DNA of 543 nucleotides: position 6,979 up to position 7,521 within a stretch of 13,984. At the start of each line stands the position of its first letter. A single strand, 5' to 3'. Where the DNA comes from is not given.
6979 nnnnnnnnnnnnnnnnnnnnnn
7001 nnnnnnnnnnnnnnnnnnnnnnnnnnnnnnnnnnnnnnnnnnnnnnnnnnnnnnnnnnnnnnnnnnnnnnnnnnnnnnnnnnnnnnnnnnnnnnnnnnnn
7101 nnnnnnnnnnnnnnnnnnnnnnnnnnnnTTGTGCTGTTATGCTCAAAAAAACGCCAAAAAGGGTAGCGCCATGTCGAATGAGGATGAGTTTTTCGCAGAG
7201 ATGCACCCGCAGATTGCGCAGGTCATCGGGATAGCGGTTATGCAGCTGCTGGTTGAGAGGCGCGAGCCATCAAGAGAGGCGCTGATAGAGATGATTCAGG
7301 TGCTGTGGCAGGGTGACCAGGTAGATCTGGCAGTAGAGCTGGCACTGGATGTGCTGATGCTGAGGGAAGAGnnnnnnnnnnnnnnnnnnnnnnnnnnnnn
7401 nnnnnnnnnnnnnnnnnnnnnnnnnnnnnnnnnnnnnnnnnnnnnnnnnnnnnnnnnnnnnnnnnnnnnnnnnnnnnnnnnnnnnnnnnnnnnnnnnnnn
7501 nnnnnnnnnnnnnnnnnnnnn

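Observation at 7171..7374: Small, strongly acidic protein encoded divergently from the early-left promoter and convergent with the cassette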

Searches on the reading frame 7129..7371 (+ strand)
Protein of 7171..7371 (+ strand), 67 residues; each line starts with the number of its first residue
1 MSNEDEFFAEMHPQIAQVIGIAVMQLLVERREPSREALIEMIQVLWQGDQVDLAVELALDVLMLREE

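Call 4: search_protein_families(library=pfam, proteins=[window:7171-7371:+, window:7129-7371:+], max_evalue=1)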
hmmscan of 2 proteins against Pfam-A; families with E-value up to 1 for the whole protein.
window:7171-7371:+ (67 aa): 0 families

window:7129-7371:+ (81 aa): 0 families

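Call 5: search_protein_families(library=ncbifam, proteins=[window:7171-7371:+], max_evalue=1)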
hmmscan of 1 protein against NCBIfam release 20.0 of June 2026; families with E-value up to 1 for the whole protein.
window:7171-7371:+ (67 aa): 0 families
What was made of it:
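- There is no Pfam or NCBIfam match (calls 4, 5).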

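Call 6: search_protein_families(library=phrogs, proteins=[window:7171-7371:+], max_evalue=1)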
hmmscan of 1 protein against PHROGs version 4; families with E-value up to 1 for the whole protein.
window:7171-7371:+ (67 aa): 3 families
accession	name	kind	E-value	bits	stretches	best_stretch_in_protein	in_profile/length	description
phrog_3946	-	unknown function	2e-39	134.3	1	1-67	1-67/67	-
phrog_2718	-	unknown function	0.16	13.2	1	6-45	8-47/77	-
phrog_14528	-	unknown function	0.19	13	1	14-42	85-113/122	-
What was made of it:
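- On PHROG_3946 (phage protein family, unknown function): E 2e-39, 134 bits, residues 1-67 on profile positions 1-67 of 67 (call 6).
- Checked: It matches PHROG_3946 at E 2e-39 over 67/67 positions (call 6).
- PHROG_3946 at E 2e-39 over the full length (call 6). Full-length PHROG match (call 6).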

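Call 12: find_homologous_proteins(query=window:7171-7371:+, max_evalue=0.001)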
Query window:7171-7371:+ (67 aa): 526 proteins with E <= 0.001 among 529 candidates; the best 120 are listed.
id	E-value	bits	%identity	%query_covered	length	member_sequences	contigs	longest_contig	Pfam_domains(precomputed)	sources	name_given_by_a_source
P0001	8.0e-33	128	100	100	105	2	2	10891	-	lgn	-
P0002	1.1e-32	128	100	100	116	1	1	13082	-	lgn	-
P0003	2.3e-32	127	99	100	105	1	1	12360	-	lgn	-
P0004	3.3e-32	126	97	100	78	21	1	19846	-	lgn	-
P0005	3.5e-32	126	97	100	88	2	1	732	-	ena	-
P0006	3.6e-32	126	96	100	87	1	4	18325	-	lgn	-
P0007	4.4e-32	126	97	100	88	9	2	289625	-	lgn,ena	-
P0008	4.5e-32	126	96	100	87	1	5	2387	-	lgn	-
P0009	5.8e-32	125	97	100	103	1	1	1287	-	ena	-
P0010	6.2e-32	125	97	100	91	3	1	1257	-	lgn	-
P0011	7.7e-32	125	96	100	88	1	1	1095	-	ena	-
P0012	7.9e-32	125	96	100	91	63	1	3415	-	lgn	-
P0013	1.2e-31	124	97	100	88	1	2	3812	-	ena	-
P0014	1.6e-31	124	96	100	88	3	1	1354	-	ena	-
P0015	1.7e-31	124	94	100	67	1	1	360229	-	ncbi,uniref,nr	ncbi:hypothetical protein [Klebsiella variicola]|uniref:hypothetical protein n=1 Tax=Klebsiella vari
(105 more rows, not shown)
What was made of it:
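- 526 clusters (call 12).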

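Call 17: search_protein_families(library=padloc, proteins=[window:7171-7371:+], max_evalue=0.01)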
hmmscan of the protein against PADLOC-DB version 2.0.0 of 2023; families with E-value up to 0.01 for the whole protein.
window:7171-7371:+ (67 aa): 0 families
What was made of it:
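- On DNA-mimic / anti-restriction proteins: No Pfam, NCBIfam or PADLOC hit (calls 4, 5, 17).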

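Call 19: search_dna_similar(query=window:7171-7371:+, collection=phages, mode=protein, max_evalue=0.01, max_rows=60, rows=spread)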
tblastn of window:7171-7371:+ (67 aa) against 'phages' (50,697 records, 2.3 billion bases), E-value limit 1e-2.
Records with a match: 42; places in all: 42; records where one place covers at least 80% of the query: 0.
Best place of each record, by identity: >=99% 1; 95-99% 2; 90-95% 1; 80-90% 2; 60-80% 36.
By first word of the organism name: Salmonella 34; Klebsiella 6; Enterobacteria 2.
By host as written in the record: Salmonella enterica 10; Salmonella sp. 8; Salmonella enterica subsp. enterica serovar Anatum 4; Salmonella enterica subsp. enterica 2; Salmonella enterica serotype Enteritidis E2331 2; Salmonella typhimurium DT104 2; Klebsiella pneumoniae KP26 1; Klebsiella pneumoniae ST101-KPC2 1; and 12 more.
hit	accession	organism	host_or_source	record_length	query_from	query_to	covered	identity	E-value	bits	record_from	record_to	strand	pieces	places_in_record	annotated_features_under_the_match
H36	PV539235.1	Klebsiella phage vB_Kpn_RAH1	Klebsiella pneumoniae KP26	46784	1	48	72%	100.0%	1e-23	97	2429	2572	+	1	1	hypothetical protein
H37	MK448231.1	Klebsiella phage ST101-KPC2phi6.1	Klebsiella pneumoniae ST101-KPC2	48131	1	48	72%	97.9%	2e-23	96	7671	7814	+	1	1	hypothetical protein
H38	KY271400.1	Klebsiella phage 6 LV-2017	Klebsiella pneumoniae KH43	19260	1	48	72%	95.8%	6e-23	95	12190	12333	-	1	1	none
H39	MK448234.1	Klebsiella phage ST11-VIM1phi8.2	Klebsiella pneumoniae ST11-VIM1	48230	1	48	72%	93.8%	8e-22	92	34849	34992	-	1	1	hypothetical protein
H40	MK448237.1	Klebsiella phage ST974-OXA48phi18.2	Klebsiella pneumoniae ST974-OXA48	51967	1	47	70%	89.4%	4e-20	87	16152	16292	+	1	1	hypothetical protein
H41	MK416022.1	Klebsiella phage ST846-OXA48phi9.2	Klebsiella pneumoniae ST846-OXA48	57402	1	47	70%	85.1%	3e-19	84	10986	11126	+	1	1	hypothetical protein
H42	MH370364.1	Salmonella phage S107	Salmonella enterica subsp. enterica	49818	1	47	70%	76.6%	9e-18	80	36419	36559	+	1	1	hypothetical protein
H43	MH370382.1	Salmonella phage S135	Salmonella enterica serotype ...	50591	1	47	70%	76.6%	9e-18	80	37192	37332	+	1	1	hypothetical protein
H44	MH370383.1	Salmonella phage S137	Salmonella enterica serotype ...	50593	1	47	70%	76.6%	9e-18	80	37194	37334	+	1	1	hypothetical protein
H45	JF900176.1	Salmonella phage SPN9CC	Salmonella sp.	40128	1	47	70%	74.5%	6e-17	78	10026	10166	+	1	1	hypothetical protein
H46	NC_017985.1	Salmonella phage SPN9CC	Salmonella sp.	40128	1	47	70%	74.5%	6e-17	78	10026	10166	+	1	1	hypothetical protein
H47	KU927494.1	Salmonella phage 103203_sal5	Salmonella enterica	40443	1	47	70%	74.5%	6e-17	78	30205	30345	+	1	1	hypothetical protein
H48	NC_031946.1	Salmonella phage 103203_sal5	Salmonella enterica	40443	1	47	70%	74.5%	6e-17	78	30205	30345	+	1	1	hypothetical protein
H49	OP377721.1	Salmonella phage BIS08P22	Salmonella enterica subsp. enterica ...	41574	1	47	70%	74.5%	6e-17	78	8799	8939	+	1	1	hypothetical protein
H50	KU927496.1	Salmonella phage 101962B_sal5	Salmonella enterica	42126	1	47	70%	74.5%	6e-17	78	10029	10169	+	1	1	hypothetical protein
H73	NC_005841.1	Enterobacteria phage ST104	Salmonella typhimurium DT104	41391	1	47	70%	72.3%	4e-16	76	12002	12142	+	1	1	none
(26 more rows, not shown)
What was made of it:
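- On Phage moron (independently expressed accessory unit): 42 of 50,697 phage records carry it (call 19).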

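Call 20: get_annotated_region(hit=H46, flank=3500)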
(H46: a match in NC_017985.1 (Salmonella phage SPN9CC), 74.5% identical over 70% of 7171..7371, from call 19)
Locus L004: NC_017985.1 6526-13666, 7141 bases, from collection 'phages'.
description: Salmonella phage SPN9CC, complete genome.
organism: Salmonella phage SPN9CC (NCBI taxid 1127357)
taxonomy: Viruses; Duplodnaviria; Heunggongvirae; Uroviricota; Caudoviricetes; Lederbergvirus
host: Salmonella sp.; source: -; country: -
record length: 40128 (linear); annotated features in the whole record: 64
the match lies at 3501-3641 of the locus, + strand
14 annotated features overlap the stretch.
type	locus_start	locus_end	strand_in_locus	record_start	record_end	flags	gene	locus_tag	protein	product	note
CDS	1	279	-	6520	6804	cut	abc1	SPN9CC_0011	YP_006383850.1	sigma-70 family RNA polymerase sigma factor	-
CDS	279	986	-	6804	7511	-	erf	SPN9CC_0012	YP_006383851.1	Erf-like ssDNA annealing protein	-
CDS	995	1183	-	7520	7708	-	-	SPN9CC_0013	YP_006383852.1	recombinase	-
CDS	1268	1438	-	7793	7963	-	-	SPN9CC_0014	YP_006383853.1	CIII anti-termination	-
CDS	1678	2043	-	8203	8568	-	-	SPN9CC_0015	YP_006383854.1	hypothetical protein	-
CDS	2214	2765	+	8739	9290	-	sieB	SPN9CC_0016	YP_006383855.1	superinfection exclusion; inhibits SieB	-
CDS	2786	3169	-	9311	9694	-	-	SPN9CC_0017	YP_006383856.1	anti-termination protein N-like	-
CDS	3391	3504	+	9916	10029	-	-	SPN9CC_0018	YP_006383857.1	hypothetical protein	-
CDS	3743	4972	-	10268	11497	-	-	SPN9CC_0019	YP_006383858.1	hypothetical protein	-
CDS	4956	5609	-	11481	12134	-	cI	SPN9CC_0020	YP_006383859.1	LexA family transcriptional regulator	-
CDS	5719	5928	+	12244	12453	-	cro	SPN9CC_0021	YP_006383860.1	helix-turn-helix domain-containing protein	-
CDS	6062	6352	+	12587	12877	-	cII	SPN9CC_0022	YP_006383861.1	CII-like transcriptional activator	-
CDS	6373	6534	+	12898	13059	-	-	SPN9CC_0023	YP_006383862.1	hypothetical protein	-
CDS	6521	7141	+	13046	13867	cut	-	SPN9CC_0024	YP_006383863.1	replication initiation O-like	-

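Call 21: get_annotated_region(hit=H73, flank=3500)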
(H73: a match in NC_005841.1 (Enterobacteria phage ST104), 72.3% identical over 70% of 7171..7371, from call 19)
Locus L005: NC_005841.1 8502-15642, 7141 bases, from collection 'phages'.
description: Enterobacteria phage ST104 DNA, complete genome.
organism: Enterobacteria phage ST104 (NCBI taxid 221029)
taxonomy: Viruses; Duplodnaviria; Heunggongvirae; Uroviricota; Caudoviricetes; Lederbergvirus
host: Salmonella typhimurium DT104; source: -; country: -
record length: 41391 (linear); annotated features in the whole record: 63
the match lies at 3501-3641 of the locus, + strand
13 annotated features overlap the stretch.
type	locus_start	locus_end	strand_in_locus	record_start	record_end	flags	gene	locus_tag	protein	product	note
CDS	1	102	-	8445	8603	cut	c3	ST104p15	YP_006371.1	CIII anti-termination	regulatory protein; similar to bacteriophage P22 C3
CDS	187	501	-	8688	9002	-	17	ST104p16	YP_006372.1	superinfection exclusion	superinfection exclusion protein; similar to bacteriophage P22 17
CDS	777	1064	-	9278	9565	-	orf18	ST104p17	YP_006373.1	ORF18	similar to bacteriophage P22 orf78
CDS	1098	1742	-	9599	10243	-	orf19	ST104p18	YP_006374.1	pentapeptide repeat-containing protein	-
CDS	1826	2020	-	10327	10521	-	ral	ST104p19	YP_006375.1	restriction alleviation ral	antirestriction protein; similar to bacteriophage P22 ral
CDS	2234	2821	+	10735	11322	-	sieB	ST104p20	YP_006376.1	superinfection exclusion; inhibits SieB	Superinfection exclusion protein; similar to bacteriophage P22 siB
CDS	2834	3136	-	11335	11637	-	24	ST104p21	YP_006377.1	24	antitemination protein; similar to bacteriophage P22 24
CDS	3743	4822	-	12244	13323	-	orf23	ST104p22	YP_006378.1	ORF23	similar to bacteriophage BP-933W in GenBank Accesion Number AAGG5582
CDS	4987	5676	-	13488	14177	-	cI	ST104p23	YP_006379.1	CI-like repressor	repressor protein; similar to Enterobacteria phage HK022 cI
CDS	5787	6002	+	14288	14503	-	cro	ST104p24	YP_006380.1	transcriptional repressor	antirepressor protein; similar to Enterobacteria phage HK022 cro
CDS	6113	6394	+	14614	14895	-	c1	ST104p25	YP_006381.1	CII-like transcriptional activator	transcriptioanl avtivator; similar to bacteriophage L c1 protein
CDS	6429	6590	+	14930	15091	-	orf27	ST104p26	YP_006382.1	ORF27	similar to Bacteriophage HK97 gp53 in GenBank Accesion Number AAF31131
CDS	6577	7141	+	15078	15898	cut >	18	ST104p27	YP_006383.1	replication initiation O-like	replication protein 18; similar to bacteriophage P22 18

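Call 22: get_annotated_region(hit=H42, flank=3500)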
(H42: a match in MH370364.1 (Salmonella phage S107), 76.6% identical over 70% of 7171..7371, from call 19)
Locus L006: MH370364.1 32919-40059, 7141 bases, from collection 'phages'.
description: Salmonella phage S107, complete genome.
organism: Salmonella phage S107 (NCBI taxid 2231340)
taxonomy: Viruses; Duplodnaviria; Heunggongvirae; Uroviricota; Caudoviricetes
host: Salmonella enterica subsp. enterica; source: -; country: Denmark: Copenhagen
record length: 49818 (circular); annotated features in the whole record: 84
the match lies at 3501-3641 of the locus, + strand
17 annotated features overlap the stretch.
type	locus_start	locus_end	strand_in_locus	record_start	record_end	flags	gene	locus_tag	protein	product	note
CDS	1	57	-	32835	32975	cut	-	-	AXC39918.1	hypothetical protein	label: orf48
CDS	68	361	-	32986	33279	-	-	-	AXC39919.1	hypothetical protein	label: orf49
CDS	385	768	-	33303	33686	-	-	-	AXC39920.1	hypothetical protein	label: orf50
CDS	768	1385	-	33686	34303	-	-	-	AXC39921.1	essential recombination protein Erf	label: orf51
CDS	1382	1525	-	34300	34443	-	-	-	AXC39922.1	DNA recombinase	label: orf52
CDS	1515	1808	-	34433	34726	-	-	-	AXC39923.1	hypothetical protein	label: orf53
CDS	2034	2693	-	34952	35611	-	-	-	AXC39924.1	c-type lectin precursor family member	c-type lectin precursor family member (2D393); label: orf54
CDS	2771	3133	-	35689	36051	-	-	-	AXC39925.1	antitermination protein N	label: orf55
CDS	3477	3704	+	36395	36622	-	-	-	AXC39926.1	hypothetical protein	label: orf56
CDS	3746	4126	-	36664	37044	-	-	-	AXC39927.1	hypothetical protein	label: orf57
CDS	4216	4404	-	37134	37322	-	-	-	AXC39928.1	hypothetical protein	label: orf58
CDS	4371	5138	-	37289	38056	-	-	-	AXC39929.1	hypothetical protein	label: orf59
CDS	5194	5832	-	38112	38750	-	-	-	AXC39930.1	putative prophage repressor CI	label: orf60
CDS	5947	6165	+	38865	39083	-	-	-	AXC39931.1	repressor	label: orf61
CDS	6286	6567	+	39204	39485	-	-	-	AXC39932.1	cII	label: orf62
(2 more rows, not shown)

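Call 23: predict_structure(protein=window:7171-7371:+)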
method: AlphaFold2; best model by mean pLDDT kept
length: 67 residues; sequences in the alignment: 1
mean_pLDDT: 75.5   pTM: 0.57
mean pLDDT of the five models: 75.5, 71.4, 68.9, 63.2, 60.4
residues with pLDDT >= 90: 0; 70-90: 51; 50-70: 14; < 50: 2
segments of 3 or more residues with pLDDT < 50: none
pLDDT, mean of each block of 10 residues (from residue 1): 55 78 83 81 81 82 65
secondary structure, 60 per line:
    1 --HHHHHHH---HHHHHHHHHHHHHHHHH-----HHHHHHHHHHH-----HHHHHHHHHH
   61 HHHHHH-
elements in order: H3-9 H13-29 H35-45 H51-66

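Call 24: search_protein_representatives(protein=window:7171-7371:+)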
Query: 67 residues. Proteins with E-value up to 0.001 (for the whole library): 54; up to 1e-10: 28; up to 1e-30: 2. The best 54 are listed.
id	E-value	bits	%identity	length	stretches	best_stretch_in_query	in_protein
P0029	3.4e-31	121.4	96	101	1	1-67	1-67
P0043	9.4e-31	120.0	94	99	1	1-67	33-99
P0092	1.1e-29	116.7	93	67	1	1-67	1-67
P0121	8.2e-28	110.8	86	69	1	1-66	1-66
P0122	4.4e-27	108.5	95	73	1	1-57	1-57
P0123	2.3e-26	106.3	83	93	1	1-66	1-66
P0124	3.3e-26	105.8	92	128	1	1-59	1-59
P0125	1.5e-25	103.7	91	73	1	1-57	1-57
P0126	2.5e-25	103.0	84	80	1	2-63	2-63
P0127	1.4e-23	97.6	96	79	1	1-51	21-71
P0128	2.4e-23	96.8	78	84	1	1-67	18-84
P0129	4.1e-23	96.1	75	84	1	1-64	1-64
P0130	8.5e-23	95.1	83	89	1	4-63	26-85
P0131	4.4e-21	89.7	94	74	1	1-49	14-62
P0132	1.2e-20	88.3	94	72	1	15-67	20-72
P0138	5.1e-17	77.0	60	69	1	1-65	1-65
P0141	7.8e-15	70.1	60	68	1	1-65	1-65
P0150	7.8e-09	51.3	47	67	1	3-64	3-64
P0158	1.9e-06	43.8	43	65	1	7-64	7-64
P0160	3.5e-06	43.0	40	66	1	5-64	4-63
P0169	6.9e-04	35.8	45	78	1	12-64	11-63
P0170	8.7e-04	35.5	32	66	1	5-63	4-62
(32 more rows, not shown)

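Call 27: search_solved_structures(query=A1, max_evalue=10, show_alignments=3)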
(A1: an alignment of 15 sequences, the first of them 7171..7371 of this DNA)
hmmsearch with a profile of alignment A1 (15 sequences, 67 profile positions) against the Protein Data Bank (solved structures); distinct sequences matched with E-value up to 10: 0.
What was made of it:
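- On YmgB/AriR family (Pfam PF10798): The PDB sequence-profile search finds nothing (call 27).
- A profile search of PDB sequences finds nothing (call 27).
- Tried and rejected: Profile search of all PDB sequences at E up to 10: none (call 27).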

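Call 30: search_protein_families(library=pfam, alignment_id=A1, max_evalue=10)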
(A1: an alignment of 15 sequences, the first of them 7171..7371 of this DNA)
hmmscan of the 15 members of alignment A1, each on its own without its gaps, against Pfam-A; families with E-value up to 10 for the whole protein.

A. member 1, window:7171-7371:+ (67 aa): 0 families

B. families by the number of members that match (of 15 scanned): 18 families
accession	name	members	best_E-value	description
PF20416.4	UTP20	2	0.014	U3 small nucleolar RNA-associated protein 20 domain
PF21836.2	DUF6895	2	0.13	Domain of unknown function (DUF6895)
PF15569.11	Imm40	1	0.019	Immunity protein 40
PF10965.13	DUF2767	1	0.032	Protein of unknown function (DUF2767)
PF02212.23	GED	1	0.033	Dynamin GTPase effector domain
PF16083.10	Phage_holin_3_3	1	0.037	LydA holin phage, holin superfamily III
PF00154.27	RecA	1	0.041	recA bacterial DNA recombination protein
PF17762.8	HTH_ParB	1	0.041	ParB HTH domain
PF20567.3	DUF6776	1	0.067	Family of unknown function (DUF6776)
PF22536.2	POLR3C_WHD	1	0.067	POLR3C, C-terminal winged-helix domain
PF04384.18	Fe-S_assembly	1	0.069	Iron-sulphur cluster assembly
PF14070.11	YjfB_motility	1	0.073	Putative motility protein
PF09371.15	Tex_N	1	0.11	Tex-like protein N-terminal domain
PF07119.17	DUF1375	1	0.14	Protein of unknown function (DUF1375)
PF24620.1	DUF7625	1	0.14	Domain of unknown function (DUF7625)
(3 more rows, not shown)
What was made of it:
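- Closest known: DUF2767. Same: One family member hits PF10965 weakly (E 0.032, call 30).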
